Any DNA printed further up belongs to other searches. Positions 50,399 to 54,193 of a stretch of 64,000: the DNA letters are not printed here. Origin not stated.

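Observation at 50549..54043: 1164-aa pilin-headed protein with BNR/Asp-box modules and a 7-bladed repeat propeller: candidate pilus-tip adhesin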

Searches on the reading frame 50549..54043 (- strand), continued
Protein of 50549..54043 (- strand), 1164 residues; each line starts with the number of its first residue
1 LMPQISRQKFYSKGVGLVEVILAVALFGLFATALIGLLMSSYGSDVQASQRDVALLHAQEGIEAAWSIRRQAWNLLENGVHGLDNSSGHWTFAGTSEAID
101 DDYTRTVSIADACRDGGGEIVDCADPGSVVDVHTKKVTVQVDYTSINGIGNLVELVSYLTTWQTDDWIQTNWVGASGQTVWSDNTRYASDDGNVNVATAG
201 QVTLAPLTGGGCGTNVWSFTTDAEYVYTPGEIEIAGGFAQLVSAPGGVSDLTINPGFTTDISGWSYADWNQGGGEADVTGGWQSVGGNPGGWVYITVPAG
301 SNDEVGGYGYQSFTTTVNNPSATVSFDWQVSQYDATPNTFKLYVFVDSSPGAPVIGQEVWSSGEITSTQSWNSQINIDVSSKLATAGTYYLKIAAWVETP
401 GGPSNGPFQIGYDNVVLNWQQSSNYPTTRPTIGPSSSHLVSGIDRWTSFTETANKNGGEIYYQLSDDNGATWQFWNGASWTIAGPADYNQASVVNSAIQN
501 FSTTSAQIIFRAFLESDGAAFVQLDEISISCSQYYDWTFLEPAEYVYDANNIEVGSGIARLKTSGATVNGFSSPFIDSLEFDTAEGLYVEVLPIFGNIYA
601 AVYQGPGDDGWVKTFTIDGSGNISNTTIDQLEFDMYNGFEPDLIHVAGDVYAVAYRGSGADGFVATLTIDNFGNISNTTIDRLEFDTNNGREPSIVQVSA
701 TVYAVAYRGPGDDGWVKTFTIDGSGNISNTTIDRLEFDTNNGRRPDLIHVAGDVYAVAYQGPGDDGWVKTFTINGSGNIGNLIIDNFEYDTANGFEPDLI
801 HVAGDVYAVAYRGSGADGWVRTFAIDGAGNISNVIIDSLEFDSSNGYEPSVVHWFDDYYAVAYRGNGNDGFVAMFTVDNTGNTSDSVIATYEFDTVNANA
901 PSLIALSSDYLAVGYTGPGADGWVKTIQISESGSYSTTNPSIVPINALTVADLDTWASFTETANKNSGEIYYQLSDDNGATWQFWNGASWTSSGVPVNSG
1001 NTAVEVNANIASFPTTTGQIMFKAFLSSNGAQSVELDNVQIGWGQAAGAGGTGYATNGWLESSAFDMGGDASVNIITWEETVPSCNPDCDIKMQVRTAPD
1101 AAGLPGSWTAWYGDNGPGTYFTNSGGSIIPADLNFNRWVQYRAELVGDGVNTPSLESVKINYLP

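Call 45: find_related_loci(query=A1, collection=genome_contigs, flank=8000)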
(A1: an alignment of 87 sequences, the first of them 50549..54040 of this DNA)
Query A1 (1163 aa) in genome_contigs; peptide patterns used: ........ (x = any residue, [..] = any of these).
122 stretches matched a pattern; 105 encode a relative of the query (tblastn E <= 1e-3); the best 80 are kept; 78 distinct loci.
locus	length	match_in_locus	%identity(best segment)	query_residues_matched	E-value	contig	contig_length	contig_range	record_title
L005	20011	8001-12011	50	12-1161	0e+0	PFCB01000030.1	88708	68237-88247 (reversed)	MAG: Candidatus Magasanikbacteria bacterium CG10_big_fil_rev_8_21_14_0_10_47_10 CG10_8_21_14_0.10_scaffold_457_c, whole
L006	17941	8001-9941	57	1-1163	0e+0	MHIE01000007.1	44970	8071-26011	MAG: Candidatus Buchananbacteria bacterium RIFCSPHIGHO2_01_FULL_44_11 rifcsphigho2_01_scaffold_1613, whole genome shotgu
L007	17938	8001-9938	57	1-1163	0e+0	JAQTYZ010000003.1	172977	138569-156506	MAG: Patescibacteria group bacterium isolate STC_49 NODE_190_length_172977_cov_4.555349_Sandtown_C, whole genome shotgun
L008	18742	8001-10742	53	3-1163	1e-170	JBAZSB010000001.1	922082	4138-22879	MAG: Patescibacteria group bacterium isolate SO_2017_GW1_162 NODE_23_length_922082_cov_1.706351_OW334_2017, whole genome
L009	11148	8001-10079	50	1-1163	2e-162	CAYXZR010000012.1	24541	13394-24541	MAG TPA_asm: uncultured Gammaproteobacteria bacterium isolate SRP334346_co1_99 genome assembly, contig: NODE_1895_length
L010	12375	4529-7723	47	12-1161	8e-159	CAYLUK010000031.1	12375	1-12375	MAG TPA_asm: uncultured Gammaproteobacteria bacterium isolate SRP062349_co1_88 genome assembly, contig: NODE_927_length_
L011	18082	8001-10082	49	12-1161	3e-154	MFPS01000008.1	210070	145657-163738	MAG: Candidatus Magasanikbacteria bacterium RIFCSPHIGHO2_01_FULL_33_34 rifcsphigho2_01_scaffold_52, whole genome shotgun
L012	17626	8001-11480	40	4-1161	0e+0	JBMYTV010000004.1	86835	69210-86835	MAG: Patescibacteria group bacterium isolate ME_XS_2211_2_bin_44 ME_XS_2211_2_bin_44_3, whole genome shotgun sequence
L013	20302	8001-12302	50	1-1163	6e-149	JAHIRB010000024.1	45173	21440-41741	MAG: Patescibacteria group bacterium isolate MM_PC_MetaG.mb.11 MM_PC_MetaG.mb.11_k141_888715, whole genome shotgun seque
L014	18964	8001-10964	47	1-1163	4e-145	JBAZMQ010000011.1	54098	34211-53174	MAG: Patescibacteria group bacterium isolate SO_2017_LW4_47 scaffold_1549_c1_LW137-91_2017, whole genome shotgun sequenc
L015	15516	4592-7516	48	13-1163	2e-140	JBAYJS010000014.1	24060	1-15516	MAG: Candidatus Buchananbacteria bacterium isolate SO_2016_GW1_61 scaffold03661_OW334_2016, whole genome shotgun sequenc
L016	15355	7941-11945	45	13-1161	2e-138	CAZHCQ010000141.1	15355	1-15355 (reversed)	MAG TPA_asm: uncultured Gammaproteobacteria bacterium isolate binchicken_co203_505 genome assembly, contig: k141_4182756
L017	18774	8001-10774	47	4-1161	6e-140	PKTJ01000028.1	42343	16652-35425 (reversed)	MAG: Candidatus Parcubacteria bacterium isolate BM521 sc_2000, whole genome shotgun sequence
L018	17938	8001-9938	44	1-1163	4e-127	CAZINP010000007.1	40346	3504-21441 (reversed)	MAG TPA_asm: uncultured Gammaproteobacteria bacterium isolate binchicken_co27_465 genome assembly, contig: NODE_1696_len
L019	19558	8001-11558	42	1-1163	3e-125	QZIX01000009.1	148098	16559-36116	MAG: Candidatus Parcubacteria bacterium isolate SURF_54 contig-100_48_length_148098_read_count_1321194, whole genome sho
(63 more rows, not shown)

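Call 56: search_protein_families(library=ncbifam, alignment_id=A3, max_evalue=0.1)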
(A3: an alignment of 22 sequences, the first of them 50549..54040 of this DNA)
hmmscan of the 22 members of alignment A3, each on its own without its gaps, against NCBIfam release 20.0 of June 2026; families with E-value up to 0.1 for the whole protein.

A. member 1, window:50549-54040:- (1163 aa): 2 families
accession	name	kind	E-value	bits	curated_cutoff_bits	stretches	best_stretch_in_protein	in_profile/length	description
NF047828.1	T3SSXpsI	equivalog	0.0025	17.8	150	1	12-62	2-52/132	type II secretion system protein XpsI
NF041753.2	sbcd_Staph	equivalog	0.039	12.8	480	0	789-811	33-55/375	exonuclease subunit SbcD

B. families by the number of members that match (of 22 scanned): 19 families
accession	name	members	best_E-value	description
NF041013.1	T4P_ComGE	15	5.4e-06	competence type IV pilus minor pilin ComGE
TIGR02523.1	type_IV_pilV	11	5.5e-07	type IV pilus modification protein PilV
TIGR02532.1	IV_pilin_GFxxxE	10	7.6e-06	prepilin-type N-terminal cleavage/methylation domain-containing protein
NF047828.1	T3SSXpsI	9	1.3e-05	type II secretion system protein XpsI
TIGR01707.1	gspI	7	2.1e-05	type II secretion system minor pseudopilin GspI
TIGR02598.1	TIGR02598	6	0.0021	Verru_Chthon cassette protein B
NF007660.0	PRK10332.1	5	8.2e-05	prepilin-type N-terminal cleavage/methylation domain-containing protein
TIGR01708.2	typeII_sec_gspH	2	0.00029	type II secretion system minor pseudopilin GspH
NF041002.1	pilin_ComGF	2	0.0017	competence type IV pilus minor pilin ComGF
NF038304.1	EPS_HpsC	1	8e-05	hormogonium polysaccharide secretion pseudopilin HpsC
NF007848.0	PRK10557.1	1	0.0016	prepilin peptidase-dependent protein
NF007060.0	PRK09505.2-5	1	0.0028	alpha-amylase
NF038303.1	EPS_HpsB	1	0.0038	hormogonium polysaccharide secretion pseudopilin HpsB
TIGR02599.1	TIGR02599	1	0.0049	Verru_Chthon cassette protein C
NF007800.0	PRK10506.1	1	0.018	prepilin peptidase-dependent protein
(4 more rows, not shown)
